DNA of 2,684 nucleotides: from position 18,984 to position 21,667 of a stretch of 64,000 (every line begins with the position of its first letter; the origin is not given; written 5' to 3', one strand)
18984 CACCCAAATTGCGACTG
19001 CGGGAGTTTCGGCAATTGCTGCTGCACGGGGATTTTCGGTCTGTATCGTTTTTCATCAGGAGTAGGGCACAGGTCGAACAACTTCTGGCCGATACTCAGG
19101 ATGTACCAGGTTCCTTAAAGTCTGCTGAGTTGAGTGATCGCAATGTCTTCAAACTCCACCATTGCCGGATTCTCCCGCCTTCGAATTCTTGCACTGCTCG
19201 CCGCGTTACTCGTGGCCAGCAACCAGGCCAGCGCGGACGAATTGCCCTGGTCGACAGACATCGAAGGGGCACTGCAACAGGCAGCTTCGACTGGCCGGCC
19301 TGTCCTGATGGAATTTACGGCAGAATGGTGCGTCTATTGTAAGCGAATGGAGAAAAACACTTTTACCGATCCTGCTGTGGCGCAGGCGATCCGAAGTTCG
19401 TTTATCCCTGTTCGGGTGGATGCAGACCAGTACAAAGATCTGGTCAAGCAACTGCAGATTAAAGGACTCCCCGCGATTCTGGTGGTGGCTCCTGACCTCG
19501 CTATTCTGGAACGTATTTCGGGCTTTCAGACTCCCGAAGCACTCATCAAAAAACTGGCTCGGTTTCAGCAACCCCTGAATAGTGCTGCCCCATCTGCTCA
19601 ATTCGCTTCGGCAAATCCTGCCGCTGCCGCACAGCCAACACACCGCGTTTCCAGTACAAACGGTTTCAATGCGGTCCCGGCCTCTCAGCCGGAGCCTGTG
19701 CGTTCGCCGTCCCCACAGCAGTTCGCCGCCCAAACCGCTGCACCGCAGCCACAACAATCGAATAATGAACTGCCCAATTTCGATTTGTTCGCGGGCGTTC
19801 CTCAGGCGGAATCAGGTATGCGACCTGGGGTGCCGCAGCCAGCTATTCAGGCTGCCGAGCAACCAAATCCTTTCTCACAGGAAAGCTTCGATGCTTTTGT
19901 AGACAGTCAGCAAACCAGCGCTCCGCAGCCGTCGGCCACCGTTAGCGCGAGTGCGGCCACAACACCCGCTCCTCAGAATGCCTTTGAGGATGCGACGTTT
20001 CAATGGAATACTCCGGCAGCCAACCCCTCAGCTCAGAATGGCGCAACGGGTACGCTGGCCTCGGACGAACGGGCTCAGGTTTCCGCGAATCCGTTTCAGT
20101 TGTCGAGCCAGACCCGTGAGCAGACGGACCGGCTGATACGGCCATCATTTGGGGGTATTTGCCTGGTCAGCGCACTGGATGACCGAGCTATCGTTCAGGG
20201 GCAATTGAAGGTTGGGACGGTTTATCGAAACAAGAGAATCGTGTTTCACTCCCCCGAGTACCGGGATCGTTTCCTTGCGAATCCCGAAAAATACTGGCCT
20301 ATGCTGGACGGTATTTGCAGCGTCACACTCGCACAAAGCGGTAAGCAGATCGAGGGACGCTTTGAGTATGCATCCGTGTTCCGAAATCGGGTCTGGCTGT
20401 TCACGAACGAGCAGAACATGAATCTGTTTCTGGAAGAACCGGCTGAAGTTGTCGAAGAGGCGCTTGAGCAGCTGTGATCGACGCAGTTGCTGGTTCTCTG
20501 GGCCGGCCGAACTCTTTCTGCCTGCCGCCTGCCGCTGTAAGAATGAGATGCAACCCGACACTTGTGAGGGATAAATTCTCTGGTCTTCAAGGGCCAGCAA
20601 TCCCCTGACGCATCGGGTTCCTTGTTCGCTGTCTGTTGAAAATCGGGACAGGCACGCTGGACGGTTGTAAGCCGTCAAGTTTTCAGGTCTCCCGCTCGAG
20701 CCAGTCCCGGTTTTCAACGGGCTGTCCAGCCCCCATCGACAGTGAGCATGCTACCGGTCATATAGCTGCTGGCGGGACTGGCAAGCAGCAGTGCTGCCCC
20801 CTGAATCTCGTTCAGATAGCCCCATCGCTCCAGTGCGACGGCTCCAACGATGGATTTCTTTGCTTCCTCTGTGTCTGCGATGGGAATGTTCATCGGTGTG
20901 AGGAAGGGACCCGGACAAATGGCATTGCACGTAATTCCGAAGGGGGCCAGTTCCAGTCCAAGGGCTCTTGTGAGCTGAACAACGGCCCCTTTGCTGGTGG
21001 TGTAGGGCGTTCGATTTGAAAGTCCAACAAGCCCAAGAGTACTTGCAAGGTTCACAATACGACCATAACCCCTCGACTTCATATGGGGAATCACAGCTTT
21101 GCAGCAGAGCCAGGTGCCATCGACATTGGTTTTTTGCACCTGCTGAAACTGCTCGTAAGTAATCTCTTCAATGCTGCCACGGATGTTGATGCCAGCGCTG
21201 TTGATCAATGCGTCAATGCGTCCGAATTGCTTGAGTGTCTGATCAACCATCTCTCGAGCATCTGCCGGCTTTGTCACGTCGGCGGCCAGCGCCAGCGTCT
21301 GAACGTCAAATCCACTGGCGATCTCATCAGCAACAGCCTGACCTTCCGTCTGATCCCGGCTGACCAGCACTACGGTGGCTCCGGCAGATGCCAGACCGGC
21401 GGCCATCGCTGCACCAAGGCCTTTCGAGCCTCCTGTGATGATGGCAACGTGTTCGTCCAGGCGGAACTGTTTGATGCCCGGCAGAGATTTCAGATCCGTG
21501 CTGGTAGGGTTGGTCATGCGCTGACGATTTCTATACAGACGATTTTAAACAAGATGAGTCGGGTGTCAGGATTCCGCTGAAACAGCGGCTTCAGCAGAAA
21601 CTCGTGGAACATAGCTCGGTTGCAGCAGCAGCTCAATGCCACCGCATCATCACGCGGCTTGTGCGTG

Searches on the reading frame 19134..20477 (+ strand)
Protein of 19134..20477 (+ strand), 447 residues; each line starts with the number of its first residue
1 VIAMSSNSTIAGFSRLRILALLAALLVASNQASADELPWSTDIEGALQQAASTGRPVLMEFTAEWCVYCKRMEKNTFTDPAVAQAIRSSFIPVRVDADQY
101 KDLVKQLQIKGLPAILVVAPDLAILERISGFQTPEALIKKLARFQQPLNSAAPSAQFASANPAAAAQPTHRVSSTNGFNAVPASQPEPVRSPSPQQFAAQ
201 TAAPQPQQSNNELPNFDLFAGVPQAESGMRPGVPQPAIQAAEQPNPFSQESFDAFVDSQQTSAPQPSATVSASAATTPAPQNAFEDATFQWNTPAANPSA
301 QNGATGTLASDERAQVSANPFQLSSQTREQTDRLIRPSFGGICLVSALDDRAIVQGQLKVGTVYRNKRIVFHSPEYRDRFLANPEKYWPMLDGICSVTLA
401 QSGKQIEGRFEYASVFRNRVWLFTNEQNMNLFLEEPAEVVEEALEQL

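Call 51: search_protein_families(library=pfam, proteins=[window:19134-20477:+], max_evalue=0.00001)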
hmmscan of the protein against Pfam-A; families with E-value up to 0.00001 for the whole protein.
window:19134-20477:+ (447 aa): 4 families
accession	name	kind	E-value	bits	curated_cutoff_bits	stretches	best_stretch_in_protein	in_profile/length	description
PF13899.12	Thioredoxin_7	-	1.5e-18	67.1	27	1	39-120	2-83/83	Thioredoxin-like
PF13098.12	Thioredoxin_2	-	1.8e-14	54.4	27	1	50-141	1-104/104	Thioredoxin-like domain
PF03190.21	Thioredox_DsbH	-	1.4e-12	48.3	27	1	33-105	16-88/163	Protein of unknown function, DUF255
PF00085.26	Thioredoxin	-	2.8e-11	43.8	23.5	1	53-141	17-101/103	Thioredoxin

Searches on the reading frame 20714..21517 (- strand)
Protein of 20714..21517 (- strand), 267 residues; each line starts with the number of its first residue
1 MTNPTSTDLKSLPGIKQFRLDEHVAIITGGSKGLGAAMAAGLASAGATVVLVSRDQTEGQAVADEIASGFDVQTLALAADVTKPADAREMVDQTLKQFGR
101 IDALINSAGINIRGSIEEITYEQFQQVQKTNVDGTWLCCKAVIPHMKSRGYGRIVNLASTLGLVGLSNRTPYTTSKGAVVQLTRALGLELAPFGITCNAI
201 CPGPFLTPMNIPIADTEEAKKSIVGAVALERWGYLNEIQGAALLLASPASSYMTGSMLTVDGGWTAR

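Call 51: search_protein_families(library=pfam, proteins=[window:20714-21517:-], max_evalue=0.00001)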
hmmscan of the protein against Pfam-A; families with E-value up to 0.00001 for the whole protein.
window:20714-21517:- (267 aa): 3 families
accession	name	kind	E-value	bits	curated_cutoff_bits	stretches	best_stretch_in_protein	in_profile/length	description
PF13561.12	adh_short_C2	-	6.5e-63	212.9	27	1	32-265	6-236/236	Enoyl-(Acyl carrier protein) reductase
PF00106.31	adh_short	-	1e-57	195.2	26.6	1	24-217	2-194/195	short chain dehydrogenase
PF08659.16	KR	-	2.2e-18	67.3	22.6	1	26-175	4-152/180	KR domain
